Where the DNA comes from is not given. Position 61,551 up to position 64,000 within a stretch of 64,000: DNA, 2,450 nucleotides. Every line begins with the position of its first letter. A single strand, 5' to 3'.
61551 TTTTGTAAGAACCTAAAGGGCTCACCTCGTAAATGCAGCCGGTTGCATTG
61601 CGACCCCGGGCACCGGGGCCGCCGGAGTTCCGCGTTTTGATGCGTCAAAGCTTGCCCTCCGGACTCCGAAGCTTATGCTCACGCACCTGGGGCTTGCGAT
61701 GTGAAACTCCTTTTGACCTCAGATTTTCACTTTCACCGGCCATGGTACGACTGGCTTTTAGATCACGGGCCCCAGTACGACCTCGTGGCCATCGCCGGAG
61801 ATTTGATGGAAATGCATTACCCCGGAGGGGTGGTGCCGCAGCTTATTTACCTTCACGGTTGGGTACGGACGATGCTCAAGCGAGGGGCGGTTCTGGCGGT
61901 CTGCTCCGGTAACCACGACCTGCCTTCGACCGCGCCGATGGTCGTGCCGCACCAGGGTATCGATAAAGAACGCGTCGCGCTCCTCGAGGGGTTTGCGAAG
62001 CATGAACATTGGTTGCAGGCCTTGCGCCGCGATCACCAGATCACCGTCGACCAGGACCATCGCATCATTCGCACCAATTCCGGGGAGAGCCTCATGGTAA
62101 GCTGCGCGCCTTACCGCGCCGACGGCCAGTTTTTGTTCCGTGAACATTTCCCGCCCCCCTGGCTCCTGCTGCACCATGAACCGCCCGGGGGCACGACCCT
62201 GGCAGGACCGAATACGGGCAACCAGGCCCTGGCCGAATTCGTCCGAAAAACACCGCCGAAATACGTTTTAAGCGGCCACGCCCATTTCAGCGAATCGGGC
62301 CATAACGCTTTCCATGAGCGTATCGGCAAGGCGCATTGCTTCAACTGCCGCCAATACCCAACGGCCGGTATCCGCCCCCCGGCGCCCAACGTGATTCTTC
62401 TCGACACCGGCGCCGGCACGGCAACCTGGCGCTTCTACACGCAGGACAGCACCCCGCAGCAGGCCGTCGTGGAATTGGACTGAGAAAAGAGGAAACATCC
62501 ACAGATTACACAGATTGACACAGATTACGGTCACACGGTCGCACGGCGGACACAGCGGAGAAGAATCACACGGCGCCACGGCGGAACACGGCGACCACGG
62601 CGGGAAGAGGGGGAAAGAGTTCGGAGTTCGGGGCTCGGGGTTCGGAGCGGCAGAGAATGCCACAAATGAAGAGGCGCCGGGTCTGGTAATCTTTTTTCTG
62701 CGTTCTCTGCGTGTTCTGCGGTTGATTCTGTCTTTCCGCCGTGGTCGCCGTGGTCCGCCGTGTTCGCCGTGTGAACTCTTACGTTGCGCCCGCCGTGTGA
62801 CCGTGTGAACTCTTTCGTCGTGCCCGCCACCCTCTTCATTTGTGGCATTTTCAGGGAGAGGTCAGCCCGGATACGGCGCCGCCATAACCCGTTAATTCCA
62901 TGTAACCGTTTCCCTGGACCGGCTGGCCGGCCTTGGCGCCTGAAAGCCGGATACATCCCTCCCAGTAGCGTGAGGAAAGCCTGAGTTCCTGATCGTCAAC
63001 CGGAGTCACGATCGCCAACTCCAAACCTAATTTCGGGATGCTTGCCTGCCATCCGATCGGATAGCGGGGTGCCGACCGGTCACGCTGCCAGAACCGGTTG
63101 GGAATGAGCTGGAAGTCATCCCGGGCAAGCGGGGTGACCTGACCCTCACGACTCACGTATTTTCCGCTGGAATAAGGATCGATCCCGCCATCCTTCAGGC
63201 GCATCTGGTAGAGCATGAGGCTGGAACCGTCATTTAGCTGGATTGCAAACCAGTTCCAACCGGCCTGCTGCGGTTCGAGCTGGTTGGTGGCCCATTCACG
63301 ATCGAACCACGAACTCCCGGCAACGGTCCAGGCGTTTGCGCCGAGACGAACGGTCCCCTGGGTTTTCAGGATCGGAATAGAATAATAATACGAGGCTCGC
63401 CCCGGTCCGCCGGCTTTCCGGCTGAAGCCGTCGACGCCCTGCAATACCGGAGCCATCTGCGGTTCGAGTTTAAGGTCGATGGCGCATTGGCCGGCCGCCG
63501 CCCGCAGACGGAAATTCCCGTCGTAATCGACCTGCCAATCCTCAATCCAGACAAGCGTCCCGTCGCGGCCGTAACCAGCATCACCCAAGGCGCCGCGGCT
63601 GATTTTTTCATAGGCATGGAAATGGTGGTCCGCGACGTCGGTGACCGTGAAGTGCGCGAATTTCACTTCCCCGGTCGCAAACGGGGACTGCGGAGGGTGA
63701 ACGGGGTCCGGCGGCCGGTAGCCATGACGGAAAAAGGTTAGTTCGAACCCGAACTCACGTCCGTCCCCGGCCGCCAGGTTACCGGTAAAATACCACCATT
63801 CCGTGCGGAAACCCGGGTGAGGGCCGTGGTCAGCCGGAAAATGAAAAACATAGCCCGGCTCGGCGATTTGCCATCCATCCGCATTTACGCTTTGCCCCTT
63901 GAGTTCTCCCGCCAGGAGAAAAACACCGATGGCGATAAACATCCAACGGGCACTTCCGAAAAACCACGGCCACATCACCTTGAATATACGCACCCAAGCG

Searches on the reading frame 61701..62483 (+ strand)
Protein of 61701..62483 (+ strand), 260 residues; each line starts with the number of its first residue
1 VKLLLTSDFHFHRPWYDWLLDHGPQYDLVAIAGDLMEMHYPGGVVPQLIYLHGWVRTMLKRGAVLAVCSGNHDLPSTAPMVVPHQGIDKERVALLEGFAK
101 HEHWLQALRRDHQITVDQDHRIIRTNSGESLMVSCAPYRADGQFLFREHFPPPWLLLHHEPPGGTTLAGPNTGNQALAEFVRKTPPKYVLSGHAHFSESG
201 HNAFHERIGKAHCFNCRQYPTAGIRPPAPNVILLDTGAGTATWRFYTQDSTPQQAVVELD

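Call 101: search_protein_families(library=pfam, proteins=[window:61701-62483:+])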
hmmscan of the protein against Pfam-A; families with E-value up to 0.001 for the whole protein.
window:61701-62483:+ (260 aa): 2 families
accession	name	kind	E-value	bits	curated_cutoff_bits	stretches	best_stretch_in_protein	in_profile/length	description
PF00149.33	Metallophos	-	9.8e-09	36.3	21.5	1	1-195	1-189/191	Calcineurin-like phosphoesterase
PF12850.12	Metallophos_2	-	7.4e-05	23.2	27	0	1-197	1-119/154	Calcineurin-like phosphoesterase superfamily domain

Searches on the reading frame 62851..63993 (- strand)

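Call 101: search_protein_families(library=pfam, proteins=[window:62851-63993:-])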
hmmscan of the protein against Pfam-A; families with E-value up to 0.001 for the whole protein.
window:62851-63993:- (380 aa): 2 families
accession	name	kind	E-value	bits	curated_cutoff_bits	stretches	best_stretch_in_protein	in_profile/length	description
PF07143.17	CrtC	-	3.5e-53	181.1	22.5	1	64-235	1-167/168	CrtC N-terminal lipocalin domain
PF17186.10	Lipocalin_9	-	5.3e-39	133.8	26.2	1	239-370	1-131/131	Lipocalin-like domain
